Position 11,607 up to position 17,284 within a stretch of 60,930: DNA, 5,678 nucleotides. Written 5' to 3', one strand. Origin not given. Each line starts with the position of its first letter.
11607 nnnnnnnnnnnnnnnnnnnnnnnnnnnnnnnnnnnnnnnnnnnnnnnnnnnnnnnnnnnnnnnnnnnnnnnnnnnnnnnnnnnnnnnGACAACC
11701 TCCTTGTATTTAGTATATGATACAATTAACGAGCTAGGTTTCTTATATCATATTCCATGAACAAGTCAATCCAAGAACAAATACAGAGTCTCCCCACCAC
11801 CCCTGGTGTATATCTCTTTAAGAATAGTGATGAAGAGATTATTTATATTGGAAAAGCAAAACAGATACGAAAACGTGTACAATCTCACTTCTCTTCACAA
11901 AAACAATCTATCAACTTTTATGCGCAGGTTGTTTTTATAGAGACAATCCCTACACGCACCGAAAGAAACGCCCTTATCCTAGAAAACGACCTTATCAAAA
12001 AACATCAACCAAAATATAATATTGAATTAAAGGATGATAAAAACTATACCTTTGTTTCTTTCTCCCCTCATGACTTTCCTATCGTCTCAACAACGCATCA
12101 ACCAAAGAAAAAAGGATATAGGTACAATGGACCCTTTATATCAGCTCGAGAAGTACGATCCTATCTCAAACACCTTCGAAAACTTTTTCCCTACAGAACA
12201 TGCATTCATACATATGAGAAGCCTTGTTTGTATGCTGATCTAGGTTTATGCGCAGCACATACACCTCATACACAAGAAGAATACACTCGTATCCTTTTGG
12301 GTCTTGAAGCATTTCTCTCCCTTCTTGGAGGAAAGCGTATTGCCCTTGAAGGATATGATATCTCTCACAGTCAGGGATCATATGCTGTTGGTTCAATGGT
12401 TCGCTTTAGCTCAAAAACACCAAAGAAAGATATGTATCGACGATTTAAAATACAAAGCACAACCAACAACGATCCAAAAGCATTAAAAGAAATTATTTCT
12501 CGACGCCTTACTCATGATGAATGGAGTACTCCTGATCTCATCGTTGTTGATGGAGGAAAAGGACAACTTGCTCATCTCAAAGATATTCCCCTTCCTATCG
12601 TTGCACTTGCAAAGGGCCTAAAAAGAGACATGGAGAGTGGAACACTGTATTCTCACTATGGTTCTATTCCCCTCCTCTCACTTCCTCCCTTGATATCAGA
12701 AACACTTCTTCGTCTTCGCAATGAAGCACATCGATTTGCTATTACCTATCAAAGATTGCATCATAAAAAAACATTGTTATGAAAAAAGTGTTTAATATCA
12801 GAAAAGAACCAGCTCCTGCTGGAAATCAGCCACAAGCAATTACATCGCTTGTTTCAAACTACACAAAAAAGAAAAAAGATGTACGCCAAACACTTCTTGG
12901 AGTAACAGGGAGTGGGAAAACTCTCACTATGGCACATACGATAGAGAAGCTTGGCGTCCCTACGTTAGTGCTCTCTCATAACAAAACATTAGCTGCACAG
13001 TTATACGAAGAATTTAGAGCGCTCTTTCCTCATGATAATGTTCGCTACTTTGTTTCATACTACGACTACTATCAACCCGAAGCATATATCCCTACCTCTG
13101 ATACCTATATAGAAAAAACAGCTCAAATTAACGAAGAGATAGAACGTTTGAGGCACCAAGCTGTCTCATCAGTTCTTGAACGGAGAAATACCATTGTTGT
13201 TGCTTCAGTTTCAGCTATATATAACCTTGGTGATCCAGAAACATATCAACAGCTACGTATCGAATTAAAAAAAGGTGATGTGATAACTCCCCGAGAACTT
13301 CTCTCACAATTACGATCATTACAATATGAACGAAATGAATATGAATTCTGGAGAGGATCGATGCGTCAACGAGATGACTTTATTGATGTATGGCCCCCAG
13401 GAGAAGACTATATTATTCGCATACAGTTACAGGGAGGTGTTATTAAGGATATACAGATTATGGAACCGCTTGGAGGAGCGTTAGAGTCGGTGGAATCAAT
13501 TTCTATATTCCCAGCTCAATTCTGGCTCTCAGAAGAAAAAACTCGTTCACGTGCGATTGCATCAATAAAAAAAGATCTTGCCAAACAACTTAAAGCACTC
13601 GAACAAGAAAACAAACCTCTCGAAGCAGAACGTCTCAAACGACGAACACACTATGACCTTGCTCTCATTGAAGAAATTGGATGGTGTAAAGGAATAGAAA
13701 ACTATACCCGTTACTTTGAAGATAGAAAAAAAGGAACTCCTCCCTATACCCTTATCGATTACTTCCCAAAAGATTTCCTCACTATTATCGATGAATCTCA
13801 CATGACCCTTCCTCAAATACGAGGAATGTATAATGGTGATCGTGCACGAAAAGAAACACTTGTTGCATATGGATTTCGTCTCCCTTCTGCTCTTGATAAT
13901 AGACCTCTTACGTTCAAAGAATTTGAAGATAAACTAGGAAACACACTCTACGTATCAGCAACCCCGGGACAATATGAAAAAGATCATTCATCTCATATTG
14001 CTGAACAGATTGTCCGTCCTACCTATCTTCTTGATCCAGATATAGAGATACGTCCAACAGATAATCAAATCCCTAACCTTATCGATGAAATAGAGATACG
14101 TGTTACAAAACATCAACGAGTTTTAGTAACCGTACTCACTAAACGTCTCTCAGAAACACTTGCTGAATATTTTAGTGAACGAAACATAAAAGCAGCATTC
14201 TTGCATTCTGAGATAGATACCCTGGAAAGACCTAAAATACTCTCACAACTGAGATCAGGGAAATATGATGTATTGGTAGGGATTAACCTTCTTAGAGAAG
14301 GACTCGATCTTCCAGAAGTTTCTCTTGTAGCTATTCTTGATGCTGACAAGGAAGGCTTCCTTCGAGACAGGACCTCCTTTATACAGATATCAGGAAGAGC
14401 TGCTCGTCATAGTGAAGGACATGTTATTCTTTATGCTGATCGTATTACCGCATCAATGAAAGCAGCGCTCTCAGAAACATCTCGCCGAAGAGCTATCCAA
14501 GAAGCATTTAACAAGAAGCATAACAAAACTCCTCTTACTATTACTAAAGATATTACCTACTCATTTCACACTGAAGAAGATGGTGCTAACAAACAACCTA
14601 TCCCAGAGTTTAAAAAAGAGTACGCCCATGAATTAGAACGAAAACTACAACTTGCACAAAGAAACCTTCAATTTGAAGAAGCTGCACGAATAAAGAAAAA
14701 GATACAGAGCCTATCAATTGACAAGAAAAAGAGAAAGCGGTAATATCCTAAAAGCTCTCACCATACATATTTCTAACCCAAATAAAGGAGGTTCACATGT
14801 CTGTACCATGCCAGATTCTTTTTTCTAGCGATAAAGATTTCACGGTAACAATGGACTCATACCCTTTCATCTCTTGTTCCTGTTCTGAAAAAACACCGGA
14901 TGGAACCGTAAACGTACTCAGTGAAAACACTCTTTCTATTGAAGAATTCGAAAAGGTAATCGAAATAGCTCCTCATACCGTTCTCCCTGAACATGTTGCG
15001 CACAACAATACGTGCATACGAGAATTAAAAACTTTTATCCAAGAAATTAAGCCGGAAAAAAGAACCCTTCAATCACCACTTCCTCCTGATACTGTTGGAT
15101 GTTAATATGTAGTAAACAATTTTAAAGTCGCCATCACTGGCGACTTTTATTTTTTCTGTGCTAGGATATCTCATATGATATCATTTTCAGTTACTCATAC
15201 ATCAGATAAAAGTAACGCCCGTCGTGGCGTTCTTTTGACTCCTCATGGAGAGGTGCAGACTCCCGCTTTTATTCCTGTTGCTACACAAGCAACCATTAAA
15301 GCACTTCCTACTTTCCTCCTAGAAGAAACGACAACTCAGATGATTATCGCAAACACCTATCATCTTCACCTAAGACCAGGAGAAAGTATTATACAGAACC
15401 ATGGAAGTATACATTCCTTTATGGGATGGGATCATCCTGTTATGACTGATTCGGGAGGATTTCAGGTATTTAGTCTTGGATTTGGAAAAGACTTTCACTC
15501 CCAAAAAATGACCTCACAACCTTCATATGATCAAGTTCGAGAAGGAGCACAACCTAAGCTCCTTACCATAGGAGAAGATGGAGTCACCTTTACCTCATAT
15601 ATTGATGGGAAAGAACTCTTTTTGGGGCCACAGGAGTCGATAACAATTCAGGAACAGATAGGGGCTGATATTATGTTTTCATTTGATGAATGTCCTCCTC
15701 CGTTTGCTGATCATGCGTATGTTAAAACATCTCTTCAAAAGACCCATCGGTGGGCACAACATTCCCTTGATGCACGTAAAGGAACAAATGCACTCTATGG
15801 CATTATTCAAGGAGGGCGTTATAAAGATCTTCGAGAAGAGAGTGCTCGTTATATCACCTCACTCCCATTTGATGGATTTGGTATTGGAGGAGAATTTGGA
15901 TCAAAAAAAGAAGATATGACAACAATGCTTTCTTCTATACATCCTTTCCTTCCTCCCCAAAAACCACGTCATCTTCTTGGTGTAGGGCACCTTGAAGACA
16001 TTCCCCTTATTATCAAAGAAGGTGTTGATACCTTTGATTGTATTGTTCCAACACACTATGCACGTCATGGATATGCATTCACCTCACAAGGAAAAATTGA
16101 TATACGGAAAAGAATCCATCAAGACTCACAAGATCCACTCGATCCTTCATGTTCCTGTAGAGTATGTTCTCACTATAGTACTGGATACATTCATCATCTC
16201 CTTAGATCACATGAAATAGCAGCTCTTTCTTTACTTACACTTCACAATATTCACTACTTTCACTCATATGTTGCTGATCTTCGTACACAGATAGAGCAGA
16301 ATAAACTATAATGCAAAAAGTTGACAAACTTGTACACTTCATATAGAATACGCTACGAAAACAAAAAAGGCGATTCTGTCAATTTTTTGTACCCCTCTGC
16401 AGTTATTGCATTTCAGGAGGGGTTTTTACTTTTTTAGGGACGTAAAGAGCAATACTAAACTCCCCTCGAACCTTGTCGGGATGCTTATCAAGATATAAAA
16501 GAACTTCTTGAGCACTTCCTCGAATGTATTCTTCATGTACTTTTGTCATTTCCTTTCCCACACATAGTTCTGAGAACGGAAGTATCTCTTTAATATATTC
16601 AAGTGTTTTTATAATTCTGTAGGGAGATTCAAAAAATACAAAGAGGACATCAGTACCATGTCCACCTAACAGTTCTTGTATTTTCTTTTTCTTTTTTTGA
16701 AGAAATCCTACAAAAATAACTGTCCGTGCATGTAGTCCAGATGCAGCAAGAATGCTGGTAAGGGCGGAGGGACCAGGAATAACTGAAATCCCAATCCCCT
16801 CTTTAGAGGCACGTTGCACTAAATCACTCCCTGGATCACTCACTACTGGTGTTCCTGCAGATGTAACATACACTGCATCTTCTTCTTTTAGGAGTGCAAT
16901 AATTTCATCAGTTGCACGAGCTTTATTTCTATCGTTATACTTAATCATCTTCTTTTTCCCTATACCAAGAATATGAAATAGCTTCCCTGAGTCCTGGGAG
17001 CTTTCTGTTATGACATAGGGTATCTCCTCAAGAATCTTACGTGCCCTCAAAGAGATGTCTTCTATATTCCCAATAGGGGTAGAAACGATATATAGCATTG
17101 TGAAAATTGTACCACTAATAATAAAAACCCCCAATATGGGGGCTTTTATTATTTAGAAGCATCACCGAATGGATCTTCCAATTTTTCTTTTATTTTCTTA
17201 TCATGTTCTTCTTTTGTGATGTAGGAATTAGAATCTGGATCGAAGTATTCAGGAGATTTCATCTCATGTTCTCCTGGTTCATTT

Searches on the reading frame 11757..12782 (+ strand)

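Call 45: search_protein_families(library=pfam, proteins=[window:11757-12782:+], max_evalue=0.001)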
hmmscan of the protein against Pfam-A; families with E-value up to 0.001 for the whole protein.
window:11757-12782:+ (341 aa): 4 families
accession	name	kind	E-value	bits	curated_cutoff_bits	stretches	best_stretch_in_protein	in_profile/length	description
PF08459.17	UvrC_RNaseH_dom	-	6.5e-31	107.8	22.3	1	197-329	13-159/159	UvrC RNAse H endonuclease domain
PF01541.30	GIY-YIG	-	4.8e-12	46.4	22.6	1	17-88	3-78/78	GIY-YIG catalytic domain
PF20815.3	GIY_YIG_2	-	0.00036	21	22.4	0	20-50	25-57/153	GIY-YIG catalytic domain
PF24348.1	DUF7508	-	0.00095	19.7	26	0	7-73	13-72/79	Domain of unknown function (DUF7508)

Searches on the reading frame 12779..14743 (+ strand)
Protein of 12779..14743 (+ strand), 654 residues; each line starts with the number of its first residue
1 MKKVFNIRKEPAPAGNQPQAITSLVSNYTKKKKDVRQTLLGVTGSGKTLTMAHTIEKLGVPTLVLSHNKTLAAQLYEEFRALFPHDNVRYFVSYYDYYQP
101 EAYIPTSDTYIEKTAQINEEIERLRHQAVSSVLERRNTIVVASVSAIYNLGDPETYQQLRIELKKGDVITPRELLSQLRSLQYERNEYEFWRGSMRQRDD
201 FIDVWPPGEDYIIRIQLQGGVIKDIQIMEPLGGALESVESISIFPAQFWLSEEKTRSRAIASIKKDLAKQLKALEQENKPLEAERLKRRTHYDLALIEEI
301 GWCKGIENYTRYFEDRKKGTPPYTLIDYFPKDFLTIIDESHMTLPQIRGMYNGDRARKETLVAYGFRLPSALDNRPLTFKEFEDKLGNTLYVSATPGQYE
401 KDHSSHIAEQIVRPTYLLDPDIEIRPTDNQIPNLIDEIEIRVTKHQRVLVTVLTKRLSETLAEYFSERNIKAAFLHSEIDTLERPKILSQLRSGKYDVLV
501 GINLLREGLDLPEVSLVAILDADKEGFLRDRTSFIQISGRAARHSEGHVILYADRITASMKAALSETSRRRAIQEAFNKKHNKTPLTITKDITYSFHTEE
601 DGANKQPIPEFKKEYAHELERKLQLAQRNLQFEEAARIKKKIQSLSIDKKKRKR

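Call 45: search_protein_families(library=pfam, proteins=[window:12779-14743:+], max_evalue=0.001)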
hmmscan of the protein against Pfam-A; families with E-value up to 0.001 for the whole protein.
window:12779-14743:+ (654 aa): 5 families
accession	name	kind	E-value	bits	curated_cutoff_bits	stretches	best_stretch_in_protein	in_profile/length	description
PF00271.37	Helicase_C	-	6e-20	72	23.5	1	434-544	6-109/110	Helicase conserved C-terminal domain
PF12344.14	UvrB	-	2e-19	69.6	27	1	551-592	1-42/43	Ultra-violet resistance protein B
PF17757.6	UvrB_inter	-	2.9e-18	66.2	22.9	1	161-247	1-89/91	UvrB interaction domain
PF04851.21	ResIII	-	2.3e-10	41.1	22.5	1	16-121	7-114/164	Type III restriction enzyme, res subunit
PF00270.35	DEAD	-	6.1e-07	29.8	26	1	20-90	7-76/167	DEAD/DEAH box helicase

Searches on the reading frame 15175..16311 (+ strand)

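Call 45: search_protein_families(library=pfam, proteins=[window:15175-16311:+], max_evalue=0.001)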
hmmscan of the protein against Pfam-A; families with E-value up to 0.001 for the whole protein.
window:15175-16311:+ (378 aa): 1 family
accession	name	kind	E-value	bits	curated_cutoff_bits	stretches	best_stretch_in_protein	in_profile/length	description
PF01702.25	TGT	-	1.9e-125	419.1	26.3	1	14-378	2-344/357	Queuine tRNA-ribosyltransferase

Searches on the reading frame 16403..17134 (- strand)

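Call 46: search_protein_families(library=pfam, proteins=[window:16403-17134:-], max_evalue=0.001)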
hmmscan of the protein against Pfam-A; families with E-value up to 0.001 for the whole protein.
window:16403-17134:- (243 aa): 1 family
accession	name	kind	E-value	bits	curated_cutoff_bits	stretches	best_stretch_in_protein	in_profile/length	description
PF00590.25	TP_methylase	-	4.3e-22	79.5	27.8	1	13-211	1-211/212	Tetrapyrrole (Corrin/Porphyrin) Methylases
